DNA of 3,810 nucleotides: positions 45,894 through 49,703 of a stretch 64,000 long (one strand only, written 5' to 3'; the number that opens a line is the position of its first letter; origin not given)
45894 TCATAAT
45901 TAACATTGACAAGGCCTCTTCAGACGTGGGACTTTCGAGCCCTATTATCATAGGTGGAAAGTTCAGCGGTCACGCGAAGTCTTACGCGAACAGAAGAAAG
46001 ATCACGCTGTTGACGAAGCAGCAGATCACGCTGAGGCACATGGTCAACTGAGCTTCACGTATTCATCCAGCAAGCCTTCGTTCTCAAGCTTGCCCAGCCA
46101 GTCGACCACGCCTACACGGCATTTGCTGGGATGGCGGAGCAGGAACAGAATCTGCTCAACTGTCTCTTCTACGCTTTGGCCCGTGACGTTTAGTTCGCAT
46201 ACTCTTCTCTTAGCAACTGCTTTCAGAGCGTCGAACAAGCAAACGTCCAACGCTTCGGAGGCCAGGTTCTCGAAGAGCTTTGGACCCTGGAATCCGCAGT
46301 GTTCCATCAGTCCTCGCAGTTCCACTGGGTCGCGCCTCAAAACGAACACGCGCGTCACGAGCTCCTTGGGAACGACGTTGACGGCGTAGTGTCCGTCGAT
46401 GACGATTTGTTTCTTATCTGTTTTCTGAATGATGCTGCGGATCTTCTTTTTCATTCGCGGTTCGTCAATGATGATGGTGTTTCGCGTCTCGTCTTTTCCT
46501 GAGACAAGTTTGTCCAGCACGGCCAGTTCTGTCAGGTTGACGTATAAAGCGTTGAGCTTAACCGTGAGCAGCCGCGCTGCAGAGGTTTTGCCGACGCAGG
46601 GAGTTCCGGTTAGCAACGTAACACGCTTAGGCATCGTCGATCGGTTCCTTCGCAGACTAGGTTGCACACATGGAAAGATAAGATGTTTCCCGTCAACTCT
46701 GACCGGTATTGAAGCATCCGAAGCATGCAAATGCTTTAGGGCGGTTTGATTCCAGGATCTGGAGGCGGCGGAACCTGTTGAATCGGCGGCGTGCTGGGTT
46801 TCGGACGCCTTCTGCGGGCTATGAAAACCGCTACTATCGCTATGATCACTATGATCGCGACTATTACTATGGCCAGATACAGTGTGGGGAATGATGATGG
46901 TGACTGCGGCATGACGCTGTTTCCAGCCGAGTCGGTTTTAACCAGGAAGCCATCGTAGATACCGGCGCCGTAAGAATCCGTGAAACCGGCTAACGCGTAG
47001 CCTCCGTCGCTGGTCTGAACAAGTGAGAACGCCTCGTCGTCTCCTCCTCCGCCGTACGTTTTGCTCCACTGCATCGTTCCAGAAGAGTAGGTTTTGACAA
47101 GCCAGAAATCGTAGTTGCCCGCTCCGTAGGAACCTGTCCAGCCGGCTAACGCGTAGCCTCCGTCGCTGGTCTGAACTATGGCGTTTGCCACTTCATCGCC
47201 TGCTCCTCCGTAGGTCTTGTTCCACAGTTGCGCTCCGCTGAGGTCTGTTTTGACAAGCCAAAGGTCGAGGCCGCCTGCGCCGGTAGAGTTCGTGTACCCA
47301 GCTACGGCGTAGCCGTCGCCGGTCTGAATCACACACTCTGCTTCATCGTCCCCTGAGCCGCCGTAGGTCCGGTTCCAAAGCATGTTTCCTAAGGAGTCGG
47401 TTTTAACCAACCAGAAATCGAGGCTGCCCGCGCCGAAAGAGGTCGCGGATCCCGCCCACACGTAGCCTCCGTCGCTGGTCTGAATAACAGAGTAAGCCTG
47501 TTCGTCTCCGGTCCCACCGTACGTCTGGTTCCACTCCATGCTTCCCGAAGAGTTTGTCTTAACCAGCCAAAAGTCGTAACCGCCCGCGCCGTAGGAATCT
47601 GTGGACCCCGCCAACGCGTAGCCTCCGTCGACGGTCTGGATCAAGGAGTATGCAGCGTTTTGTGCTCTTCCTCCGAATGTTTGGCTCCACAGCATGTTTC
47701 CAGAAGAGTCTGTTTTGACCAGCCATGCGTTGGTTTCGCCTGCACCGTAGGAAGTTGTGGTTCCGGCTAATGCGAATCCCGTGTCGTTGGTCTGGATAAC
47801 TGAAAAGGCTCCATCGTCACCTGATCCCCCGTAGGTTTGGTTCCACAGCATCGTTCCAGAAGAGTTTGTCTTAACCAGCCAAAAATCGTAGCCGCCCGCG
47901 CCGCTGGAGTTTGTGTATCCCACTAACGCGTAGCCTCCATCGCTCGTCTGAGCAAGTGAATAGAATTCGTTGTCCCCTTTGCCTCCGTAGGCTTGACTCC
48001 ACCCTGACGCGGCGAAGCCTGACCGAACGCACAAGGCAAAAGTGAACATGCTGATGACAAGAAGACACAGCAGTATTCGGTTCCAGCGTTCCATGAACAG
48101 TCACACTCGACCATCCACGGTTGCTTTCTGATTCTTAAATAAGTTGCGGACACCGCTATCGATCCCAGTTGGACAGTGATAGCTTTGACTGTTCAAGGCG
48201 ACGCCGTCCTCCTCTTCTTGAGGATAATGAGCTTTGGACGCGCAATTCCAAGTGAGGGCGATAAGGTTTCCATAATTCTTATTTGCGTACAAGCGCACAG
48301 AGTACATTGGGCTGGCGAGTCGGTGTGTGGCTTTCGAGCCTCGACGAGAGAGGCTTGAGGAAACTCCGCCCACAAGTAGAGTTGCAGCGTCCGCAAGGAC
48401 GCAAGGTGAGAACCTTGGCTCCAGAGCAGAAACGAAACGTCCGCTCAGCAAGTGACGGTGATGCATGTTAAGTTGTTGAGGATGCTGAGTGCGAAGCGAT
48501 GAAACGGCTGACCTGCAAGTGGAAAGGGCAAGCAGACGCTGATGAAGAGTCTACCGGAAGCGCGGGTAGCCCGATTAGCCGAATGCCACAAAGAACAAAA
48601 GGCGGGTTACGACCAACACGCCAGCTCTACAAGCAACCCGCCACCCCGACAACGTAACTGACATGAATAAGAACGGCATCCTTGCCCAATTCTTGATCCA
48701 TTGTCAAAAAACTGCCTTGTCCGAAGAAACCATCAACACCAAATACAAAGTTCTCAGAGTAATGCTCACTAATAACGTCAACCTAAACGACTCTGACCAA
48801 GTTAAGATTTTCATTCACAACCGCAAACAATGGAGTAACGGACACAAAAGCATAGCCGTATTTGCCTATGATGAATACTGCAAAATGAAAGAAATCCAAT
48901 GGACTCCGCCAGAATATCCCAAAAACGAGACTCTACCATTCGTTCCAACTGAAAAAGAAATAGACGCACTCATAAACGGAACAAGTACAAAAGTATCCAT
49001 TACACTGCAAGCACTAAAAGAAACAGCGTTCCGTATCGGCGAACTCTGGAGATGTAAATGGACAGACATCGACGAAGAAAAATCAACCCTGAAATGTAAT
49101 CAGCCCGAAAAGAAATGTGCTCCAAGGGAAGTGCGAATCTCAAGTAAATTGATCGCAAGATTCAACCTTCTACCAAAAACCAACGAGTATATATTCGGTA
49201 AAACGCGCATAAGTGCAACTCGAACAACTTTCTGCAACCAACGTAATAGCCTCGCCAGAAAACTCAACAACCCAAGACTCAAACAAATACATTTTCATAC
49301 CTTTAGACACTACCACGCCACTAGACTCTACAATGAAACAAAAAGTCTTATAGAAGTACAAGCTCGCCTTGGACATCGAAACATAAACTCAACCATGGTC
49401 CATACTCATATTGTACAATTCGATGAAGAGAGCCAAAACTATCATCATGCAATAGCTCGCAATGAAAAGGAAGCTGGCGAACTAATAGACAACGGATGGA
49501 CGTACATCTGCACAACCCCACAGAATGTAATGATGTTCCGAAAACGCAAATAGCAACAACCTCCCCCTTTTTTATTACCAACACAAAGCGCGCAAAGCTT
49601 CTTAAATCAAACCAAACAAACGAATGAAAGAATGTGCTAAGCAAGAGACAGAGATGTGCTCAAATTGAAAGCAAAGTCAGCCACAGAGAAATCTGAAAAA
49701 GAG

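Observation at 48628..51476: Tyrosine recombinase gene starting 36 bp after the RNase P RNA: possible integration into rnpB rather than a tRNA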

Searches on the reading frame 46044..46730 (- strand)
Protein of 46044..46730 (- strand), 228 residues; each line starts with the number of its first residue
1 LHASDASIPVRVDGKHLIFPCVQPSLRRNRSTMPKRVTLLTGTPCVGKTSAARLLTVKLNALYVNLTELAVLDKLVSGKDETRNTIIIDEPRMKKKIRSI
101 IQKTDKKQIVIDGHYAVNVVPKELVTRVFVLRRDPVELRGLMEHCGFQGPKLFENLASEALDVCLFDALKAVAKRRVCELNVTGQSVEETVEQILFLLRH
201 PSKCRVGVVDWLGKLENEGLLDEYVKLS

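Call 42: search_protein_families(library=pfam, proteins=[window:46044-46730:-], max_evalue=0.01)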
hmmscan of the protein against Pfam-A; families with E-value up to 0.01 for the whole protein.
window:46044-46730:- (228 aa): 6 families
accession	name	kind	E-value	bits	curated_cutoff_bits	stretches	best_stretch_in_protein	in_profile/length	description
PF13238.12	AAA_18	-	1.1e-12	48.9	29.4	1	39-160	2-126/128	AAA domain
PF13207.12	AAA_17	-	2.2e-05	25.2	27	1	41-118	1-83/136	AAA domain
PF00004.35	AAA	-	5.8e-05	24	21.2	1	39-111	2-63/131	ATPase family associated with various cellular activities (AAA)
PF08433.16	KTI12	-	0.0014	18.7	22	1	39-111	5-75/271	Chromatin associated protein KTI12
PF20720.3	nSTAND3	-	0.0022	18.2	27.2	1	35-90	17-73/155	Novel STAND NTPase 3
PF13173.12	AAA_14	-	0.0063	17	27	0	35-113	2-97/129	AAA domain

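Call 48: find_encoding_contigs(protein=window:46044-46631:-, flank=10000, max_places=8)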
Protein window:46044-46631:- (195 aa): no gene with exactly this product is on record in the collection.

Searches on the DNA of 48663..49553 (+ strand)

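Call 16: search_rna_families(sources=[L001, L002, L003], threshold=gathering)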
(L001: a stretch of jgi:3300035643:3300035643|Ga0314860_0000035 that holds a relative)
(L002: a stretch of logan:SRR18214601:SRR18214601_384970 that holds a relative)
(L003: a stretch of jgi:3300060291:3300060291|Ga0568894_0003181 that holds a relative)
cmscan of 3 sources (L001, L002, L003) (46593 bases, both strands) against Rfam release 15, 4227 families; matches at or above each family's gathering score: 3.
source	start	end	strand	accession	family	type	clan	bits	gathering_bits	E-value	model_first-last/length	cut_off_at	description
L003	2620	2925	+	RF00373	RNaseP_arch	Gene; ribozyme;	CL00002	187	84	3.9e-54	1-288/288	no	Archaeal RNase P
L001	9640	9946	+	RF00373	RNaseP_arch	Gene; ribozyme;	CL00002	176.3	84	9.1e-51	1-288/288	no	Archaeal RNase P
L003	13412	13486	+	RF00005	tRNA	Gene; tRNA;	CL00001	68.9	29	4.6e-13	1-71/71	no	tRNA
